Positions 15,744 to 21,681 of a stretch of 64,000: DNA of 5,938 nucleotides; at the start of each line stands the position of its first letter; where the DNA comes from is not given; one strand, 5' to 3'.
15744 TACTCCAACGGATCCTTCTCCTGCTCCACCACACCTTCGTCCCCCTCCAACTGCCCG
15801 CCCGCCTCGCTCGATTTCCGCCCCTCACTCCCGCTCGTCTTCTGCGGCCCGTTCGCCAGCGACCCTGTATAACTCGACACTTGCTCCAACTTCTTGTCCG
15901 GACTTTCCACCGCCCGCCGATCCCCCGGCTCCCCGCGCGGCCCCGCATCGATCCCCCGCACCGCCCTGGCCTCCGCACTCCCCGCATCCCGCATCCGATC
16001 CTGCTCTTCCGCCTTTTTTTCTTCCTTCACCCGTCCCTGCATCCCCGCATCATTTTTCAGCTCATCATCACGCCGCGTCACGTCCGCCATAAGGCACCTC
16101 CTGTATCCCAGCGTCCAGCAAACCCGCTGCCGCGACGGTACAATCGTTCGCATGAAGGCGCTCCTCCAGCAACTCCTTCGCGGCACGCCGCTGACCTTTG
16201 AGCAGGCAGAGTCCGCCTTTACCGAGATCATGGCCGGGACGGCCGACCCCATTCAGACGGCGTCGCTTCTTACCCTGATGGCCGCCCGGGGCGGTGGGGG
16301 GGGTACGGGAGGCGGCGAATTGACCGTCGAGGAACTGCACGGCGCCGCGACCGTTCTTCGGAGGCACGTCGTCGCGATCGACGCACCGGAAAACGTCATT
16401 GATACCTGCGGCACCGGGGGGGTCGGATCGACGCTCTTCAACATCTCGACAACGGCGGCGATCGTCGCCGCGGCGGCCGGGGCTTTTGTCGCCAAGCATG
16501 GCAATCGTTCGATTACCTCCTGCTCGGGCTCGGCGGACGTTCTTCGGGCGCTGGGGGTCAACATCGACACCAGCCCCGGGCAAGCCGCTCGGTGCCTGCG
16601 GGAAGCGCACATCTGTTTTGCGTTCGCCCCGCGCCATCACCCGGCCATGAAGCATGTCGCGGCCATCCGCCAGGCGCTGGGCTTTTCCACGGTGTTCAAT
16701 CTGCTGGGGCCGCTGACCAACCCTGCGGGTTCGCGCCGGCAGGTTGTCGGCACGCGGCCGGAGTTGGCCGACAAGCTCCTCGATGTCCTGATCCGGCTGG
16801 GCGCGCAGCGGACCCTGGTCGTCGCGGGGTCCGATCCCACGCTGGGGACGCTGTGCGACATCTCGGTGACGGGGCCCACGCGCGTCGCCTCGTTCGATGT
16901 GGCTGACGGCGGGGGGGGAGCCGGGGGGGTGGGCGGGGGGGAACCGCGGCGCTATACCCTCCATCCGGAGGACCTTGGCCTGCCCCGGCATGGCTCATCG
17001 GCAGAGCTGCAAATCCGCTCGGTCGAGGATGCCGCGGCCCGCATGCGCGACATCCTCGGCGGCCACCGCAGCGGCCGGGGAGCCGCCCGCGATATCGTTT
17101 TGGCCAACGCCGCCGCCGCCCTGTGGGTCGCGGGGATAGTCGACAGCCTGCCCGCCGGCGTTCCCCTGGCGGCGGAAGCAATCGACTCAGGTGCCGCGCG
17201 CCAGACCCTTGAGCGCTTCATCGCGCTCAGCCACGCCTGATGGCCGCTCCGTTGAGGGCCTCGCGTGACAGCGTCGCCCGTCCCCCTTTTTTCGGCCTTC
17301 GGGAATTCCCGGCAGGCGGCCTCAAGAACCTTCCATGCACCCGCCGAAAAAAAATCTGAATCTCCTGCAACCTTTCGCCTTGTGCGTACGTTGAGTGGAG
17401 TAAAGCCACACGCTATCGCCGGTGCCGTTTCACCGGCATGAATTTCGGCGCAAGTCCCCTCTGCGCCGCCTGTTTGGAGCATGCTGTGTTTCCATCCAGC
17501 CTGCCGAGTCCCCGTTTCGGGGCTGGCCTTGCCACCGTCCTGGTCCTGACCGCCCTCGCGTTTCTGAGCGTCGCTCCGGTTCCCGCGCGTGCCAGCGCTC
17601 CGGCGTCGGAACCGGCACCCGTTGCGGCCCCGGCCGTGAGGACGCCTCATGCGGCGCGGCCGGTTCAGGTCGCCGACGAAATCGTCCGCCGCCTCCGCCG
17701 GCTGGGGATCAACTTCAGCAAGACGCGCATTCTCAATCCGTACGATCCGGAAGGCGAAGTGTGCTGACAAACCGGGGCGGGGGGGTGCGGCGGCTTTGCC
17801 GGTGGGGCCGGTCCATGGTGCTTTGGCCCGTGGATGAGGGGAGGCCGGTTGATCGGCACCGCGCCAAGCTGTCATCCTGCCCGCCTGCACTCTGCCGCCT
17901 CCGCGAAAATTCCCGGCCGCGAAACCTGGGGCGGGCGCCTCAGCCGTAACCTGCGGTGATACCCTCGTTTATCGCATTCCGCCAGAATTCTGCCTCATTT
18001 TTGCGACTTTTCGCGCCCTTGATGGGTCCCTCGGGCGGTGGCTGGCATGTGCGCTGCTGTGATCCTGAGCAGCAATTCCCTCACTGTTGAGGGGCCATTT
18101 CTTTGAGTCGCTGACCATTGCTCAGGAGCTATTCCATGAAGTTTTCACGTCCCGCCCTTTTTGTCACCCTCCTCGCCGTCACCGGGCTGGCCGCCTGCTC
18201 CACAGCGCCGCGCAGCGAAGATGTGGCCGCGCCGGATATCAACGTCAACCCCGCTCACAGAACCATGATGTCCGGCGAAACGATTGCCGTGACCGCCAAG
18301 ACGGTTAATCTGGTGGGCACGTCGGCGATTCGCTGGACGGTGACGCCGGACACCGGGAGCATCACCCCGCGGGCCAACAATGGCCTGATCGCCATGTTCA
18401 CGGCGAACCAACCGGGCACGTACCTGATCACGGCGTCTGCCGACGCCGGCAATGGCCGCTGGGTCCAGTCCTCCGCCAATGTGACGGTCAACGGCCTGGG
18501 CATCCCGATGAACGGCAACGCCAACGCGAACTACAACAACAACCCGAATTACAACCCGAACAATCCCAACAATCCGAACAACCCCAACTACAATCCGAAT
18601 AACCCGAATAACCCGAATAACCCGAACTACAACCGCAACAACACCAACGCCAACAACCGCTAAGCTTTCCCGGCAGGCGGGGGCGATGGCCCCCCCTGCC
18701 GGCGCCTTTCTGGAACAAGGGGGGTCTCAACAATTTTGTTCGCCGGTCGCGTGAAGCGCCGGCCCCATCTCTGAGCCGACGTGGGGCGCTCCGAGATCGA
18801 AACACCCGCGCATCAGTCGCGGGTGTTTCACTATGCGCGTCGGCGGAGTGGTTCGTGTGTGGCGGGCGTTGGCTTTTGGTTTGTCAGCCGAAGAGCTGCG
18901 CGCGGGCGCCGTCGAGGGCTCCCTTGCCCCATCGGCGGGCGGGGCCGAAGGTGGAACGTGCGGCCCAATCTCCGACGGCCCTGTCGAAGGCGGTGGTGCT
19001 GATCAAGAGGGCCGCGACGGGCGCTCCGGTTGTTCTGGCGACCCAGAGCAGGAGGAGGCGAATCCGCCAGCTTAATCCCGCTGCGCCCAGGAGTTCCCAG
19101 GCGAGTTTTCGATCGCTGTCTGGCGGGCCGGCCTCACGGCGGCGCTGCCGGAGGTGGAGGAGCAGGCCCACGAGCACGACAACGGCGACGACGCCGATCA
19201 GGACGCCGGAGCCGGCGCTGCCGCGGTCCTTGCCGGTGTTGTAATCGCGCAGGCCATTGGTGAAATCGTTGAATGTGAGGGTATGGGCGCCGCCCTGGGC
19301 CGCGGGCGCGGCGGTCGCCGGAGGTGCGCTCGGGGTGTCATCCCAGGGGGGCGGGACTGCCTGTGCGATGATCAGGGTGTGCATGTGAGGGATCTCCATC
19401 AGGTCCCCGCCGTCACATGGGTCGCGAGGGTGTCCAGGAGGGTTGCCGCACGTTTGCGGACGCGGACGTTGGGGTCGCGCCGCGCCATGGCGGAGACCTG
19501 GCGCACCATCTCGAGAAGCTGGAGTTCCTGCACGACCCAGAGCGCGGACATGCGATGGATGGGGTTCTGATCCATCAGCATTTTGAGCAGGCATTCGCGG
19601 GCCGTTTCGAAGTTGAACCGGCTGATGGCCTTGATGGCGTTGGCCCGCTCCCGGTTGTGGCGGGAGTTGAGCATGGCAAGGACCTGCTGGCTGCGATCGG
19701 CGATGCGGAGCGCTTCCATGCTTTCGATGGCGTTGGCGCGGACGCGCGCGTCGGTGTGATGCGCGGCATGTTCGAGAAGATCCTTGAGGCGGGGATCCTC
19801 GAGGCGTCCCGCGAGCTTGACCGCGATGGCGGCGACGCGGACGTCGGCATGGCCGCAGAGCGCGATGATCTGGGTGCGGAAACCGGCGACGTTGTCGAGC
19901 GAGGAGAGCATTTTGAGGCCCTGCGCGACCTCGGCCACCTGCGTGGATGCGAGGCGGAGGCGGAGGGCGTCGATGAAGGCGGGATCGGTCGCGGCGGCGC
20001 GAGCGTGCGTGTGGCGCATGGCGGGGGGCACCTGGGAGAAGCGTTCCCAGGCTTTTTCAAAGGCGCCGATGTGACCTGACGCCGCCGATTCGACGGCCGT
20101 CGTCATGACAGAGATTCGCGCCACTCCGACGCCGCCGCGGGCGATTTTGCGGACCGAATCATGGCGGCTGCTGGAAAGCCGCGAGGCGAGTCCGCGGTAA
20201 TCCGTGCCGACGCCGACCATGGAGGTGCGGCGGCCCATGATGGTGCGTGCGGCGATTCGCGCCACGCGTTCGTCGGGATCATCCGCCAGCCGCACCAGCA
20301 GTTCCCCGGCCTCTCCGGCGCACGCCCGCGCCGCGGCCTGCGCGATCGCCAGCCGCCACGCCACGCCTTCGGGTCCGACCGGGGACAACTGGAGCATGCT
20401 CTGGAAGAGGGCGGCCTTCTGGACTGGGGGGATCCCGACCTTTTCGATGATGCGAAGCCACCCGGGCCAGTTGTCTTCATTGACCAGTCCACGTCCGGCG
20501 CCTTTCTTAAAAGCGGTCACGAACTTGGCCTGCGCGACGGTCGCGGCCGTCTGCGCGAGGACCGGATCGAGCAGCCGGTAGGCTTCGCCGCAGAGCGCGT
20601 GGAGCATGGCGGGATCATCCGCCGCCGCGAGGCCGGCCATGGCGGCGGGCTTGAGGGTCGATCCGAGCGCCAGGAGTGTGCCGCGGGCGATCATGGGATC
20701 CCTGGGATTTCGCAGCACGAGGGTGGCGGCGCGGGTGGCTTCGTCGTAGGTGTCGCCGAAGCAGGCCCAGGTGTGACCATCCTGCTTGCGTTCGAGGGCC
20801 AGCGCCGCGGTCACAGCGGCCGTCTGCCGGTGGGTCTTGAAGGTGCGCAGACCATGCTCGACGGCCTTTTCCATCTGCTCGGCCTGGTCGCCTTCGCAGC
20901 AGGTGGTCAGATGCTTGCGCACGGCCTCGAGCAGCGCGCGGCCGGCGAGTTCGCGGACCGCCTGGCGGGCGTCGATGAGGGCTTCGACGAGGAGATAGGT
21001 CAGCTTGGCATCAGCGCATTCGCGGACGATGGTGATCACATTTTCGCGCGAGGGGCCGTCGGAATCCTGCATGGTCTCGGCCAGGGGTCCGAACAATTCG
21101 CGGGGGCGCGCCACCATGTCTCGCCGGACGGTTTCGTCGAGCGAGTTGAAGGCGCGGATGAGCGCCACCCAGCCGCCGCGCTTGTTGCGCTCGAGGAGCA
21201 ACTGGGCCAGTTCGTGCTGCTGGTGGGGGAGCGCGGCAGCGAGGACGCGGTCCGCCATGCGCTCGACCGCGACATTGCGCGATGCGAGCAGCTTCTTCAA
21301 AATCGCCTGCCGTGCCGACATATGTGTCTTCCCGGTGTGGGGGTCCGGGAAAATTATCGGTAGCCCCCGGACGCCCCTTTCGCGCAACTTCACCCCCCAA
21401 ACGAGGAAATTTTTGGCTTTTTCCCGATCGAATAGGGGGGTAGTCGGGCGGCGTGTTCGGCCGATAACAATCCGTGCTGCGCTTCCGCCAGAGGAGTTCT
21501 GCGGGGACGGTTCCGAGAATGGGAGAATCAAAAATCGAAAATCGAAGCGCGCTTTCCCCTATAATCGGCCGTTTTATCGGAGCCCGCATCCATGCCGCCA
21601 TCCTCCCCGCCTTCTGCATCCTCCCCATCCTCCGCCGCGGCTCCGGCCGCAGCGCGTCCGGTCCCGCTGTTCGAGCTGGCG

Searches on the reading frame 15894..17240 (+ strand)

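Call 15: search_protein_families(library=pfam, proteins=[window:15894-17240:+])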
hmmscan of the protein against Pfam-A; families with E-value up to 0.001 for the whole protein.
window:15894-17240:+ (448 aa): 2 families
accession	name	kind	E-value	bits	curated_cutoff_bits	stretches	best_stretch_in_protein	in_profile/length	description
PF00591.27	Glycos_transf_3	-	2.9e-73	247.1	27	1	167-435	3-252/253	Glycosyl transferase family, a/b domain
PF02885.22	Glycos_trans_3N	-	5.2e-14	52.2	26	1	89-158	2-62/63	Glycosyl transferase family, helical bundle domain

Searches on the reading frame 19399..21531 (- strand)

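Call 15: search_protein_families(library=pfam, proteins=[window:19399-21531:-])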
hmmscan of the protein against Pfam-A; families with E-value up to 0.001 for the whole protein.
window:19399-21531:- (710 aa): 2 families
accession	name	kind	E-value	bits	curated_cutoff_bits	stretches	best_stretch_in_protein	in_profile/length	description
PF13646.12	HEAT_2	-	1.1e-13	51.7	27.7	2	617-698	4-86/88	HEAT repeats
PF02985.28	HEAT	-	1.2e-08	34.9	23.5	0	647-670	4-27/31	HEAT repeat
